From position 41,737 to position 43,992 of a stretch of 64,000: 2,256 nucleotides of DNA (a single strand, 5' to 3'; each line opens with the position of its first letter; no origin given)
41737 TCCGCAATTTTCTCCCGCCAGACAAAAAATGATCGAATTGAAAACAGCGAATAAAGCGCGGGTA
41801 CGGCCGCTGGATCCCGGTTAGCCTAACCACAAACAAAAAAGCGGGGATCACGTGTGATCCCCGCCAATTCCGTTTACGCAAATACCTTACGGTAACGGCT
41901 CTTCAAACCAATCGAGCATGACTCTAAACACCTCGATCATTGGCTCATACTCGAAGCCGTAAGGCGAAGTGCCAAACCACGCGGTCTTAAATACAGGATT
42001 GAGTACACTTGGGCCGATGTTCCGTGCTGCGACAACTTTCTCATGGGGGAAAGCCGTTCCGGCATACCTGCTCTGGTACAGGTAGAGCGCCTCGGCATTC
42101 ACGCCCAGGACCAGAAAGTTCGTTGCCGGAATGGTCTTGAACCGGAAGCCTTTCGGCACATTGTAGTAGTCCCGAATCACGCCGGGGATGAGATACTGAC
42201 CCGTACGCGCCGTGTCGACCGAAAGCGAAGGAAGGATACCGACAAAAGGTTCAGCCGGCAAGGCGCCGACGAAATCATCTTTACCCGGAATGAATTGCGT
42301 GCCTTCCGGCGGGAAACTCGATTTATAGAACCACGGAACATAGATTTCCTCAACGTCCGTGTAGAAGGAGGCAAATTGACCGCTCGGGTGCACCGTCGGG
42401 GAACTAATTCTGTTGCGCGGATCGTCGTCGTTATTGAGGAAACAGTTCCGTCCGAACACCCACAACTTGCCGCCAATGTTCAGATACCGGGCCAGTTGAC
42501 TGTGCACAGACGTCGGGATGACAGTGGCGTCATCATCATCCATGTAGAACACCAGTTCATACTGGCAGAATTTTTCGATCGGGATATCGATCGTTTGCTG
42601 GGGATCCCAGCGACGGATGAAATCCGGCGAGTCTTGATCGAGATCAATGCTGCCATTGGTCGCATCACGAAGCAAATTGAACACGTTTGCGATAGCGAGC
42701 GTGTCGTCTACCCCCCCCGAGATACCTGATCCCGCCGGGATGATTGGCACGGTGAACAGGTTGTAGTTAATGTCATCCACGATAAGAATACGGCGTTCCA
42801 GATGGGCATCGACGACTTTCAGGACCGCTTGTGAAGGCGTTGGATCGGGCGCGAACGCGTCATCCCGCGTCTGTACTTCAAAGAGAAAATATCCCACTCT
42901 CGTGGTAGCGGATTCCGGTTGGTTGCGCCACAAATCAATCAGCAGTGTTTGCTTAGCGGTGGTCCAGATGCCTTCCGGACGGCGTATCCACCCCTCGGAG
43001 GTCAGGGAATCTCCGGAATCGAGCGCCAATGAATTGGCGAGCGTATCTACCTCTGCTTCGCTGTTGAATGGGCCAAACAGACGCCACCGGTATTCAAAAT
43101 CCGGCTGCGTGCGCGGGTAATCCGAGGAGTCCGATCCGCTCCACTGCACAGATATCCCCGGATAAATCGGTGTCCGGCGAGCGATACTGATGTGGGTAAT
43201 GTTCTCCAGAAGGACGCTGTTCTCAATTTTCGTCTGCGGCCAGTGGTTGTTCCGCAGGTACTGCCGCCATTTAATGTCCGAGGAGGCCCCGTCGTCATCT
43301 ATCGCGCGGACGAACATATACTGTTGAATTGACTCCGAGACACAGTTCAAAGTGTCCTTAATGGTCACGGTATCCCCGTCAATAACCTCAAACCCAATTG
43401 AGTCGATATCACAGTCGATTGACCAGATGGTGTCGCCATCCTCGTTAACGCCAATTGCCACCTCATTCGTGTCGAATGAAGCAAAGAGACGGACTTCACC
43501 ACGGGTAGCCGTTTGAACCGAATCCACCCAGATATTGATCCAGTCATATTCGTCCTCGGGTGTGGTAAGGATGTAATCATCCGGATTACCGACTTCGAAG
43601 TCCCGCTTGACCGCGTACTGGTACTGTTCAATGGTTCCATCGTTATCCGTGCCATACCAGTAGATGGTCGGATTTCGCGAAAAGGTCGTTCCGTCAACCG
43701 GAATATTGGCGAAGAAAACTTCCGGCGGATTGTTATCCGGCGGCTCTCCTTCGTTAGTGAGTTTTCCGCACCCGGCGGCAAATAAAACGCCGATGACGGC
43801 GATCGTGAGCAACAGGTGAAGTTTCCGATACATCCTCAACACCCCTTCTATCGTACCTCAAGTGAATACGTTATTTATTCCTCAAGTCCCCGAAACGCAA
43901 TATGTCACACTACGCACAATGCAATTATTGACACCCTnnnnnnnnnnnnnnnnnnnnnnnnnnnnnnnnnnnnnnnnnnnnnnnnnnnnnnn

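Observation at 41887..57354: Seven-gene outer-membrane module: Oar/SusC-like TonB-dependent barrel, three paralogous ~870-aa cargo-like proteins interleaved with two PorV-like barrels, and a 651-aa lipoprotein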

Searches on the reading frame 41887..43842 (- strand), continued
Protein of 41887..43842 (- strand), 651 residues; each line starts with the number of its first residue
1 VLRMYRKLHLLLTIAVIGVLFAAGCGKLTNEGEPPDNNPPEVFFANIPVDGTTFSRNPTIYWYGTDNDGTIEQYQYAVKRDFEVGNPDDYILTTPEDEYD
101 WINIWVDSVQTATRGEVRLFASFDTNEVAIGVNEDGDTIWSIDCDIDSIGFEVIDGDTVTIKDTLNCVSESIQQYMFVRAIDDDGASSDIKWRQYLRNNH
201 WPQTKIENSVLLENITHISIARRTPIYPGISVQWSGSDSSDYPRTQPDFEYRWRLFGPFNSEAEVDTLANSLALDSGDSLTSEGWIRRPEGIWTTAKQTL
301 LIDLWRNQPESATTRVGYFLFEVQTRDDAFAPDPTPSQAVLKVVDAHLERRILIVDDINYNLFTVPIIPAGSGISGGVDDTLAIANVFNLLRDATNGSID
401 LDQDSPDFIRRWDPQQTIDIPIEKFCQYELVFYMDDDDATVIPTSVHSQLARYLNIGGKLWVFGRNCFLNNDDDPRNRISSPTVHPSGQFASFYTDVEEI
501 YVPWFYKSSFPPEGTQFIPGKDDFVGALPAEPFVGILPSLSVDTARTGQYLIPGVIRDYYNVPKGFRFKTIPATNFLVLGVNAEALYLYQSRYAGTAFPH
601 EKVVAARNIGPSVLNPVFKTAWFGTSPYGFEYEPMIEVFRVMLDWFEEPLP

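Call 45: search_protein_families(library=ncbifam, proteins=[L005:8998-9942:+, L006:8968-9930:+, L007:445-1377:+], max_evalue=0.01)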
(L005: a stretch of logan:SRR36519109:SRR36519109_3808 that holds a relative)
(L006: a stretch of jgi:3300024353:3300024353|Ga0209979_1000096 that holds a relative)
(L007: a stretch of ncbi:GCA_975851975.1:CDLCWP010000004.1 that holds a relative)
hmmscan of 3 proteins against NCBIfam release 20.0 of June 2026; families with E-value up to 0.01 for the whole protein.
L005:8998-9942:+ (314 aa): 5 families
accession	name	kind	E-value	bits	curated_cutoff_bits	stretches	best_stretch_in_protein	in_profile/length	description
NF033709.1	PorV_fam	subfamily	4.3e-58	197.4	90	1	32-314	1-326/326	PorV/PorQ family protein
NF033711.1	T9SS_PorQ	equivalog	1.1e-34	120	220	1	12-219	5-209/335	type IX secretion system protein PorQ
NF052325.1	PorVQ2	equivalog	8.7e-20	70.9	325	1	18-190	10-192/354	putative type IX sorting system protein PorV2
NF033710.1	T9SS_OM_PorV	equivalog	4.6e-13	49.1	250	1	19-223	10-231/367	type IX secretion system outer membrane channel protein PorV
NF050080.1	pilus_FilD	exception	0.00045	18.6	970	1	39-90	24-75/549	putative pilus system OmpP1/FadL family transporter FilD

L006:8968-9930:+ (320 aa): 4 families
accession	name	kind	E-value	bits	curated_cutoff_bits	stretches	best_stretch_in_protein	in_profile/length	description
NF033709.1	PorV_fam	subfamily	6.6e-64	216.5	90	1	28-320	1-326/326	PorV/PorQ family protein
NF033711.1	T9SS_PorQ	equivalog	1.9e-36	125.8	220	1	9-216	6-208/335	type IX secretion system protein PorQ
NF052325.1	PorVQ2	equivalog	6.7e-23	81.2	325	1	20-193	16-195/354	putative type IX sorting system protein PorV2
NF033710.1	T9SS_OM_PorV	equivalog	4.7e-22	78.7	250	2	24-234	19-244/367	type IX secretion system outer membrane channel protein PorV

L007:445-1377:+ (310 aa): 5 families
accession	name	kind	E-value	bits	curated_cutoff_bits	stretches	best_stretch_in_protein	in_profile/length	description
NF033709.1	PorV_fam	subfamily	3.2e-66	224.1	90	1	28-310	1-326/326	PorV/PorQ family protein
NF033711.1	T9SS_PorQ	equivalog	1.9e-38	132.4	220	1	8-215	5-208/335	type IX secretion system protein PorQ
NF052325.1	PorVQ2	equivalog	5.3e-24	84.8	325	1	17-192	13-195/354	putative type IX sorting system protein PorV2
NF033710.1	T9SS_OM_PorV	equivalog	5.8e-23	81.7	250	2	23-225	18-236/367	type IX secretion system outer membrane channel protein PorV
NF050080.1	pilus_FilD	exception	0.008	14.5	970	0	33-91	22-80/549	putative pilus system OmpP1/FadL family transporter FilD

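Call 65: search_protein_families(library=pfam, alignment_id=A4, max_evalue=1)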
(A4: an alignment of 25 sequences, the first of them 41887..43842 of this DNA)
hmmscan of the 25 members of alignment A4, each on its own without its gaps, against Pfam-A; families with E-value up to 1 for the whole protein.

A. member 1, window:41887-43842:- (651 aa): 0 families

B. families by the number of members that match (of 25 scanned): 5 families
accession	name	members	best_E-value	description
PF07495.19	Y_Y_Y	2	0.046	Y_Y_Y domain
PF09466.15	Yqai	1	0.015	Hypothetical protein Yqai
PF16520.11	Matrix_Borna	1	0.12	ssRNA-binding matrix protein of Bornaviridae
PF06626.17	DUF1152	1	0.15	Protein of unknown function (DUF1152)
PF00610.27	DEP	1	0.2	Domain found in Dishevelled, Egl-10, and Pleckstrin (DEP)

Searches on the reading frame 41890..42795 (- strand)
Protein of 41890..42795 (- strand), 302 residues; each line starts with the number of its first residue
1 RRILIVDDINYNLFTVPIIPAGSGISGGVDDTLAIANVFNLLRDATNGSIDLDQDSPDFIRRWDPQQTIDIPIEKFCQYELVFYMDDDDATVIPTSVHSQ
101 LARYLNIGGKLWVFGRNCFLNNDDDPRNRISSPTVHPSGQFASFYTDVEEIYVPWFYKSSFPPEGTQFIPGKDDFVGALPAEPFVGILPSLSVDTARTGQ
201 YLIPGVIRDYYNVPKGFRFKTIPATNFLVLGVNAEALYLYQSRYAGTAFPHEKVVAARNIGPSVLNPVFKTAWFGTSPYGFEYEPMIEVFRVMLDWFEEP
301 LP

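Call 73: search_solved_structures(query=window:41890-42795:-, max_evalue=10)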
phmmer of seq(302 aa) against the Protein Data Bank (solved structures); distinct sequences matched with E-value up to 10: 0.
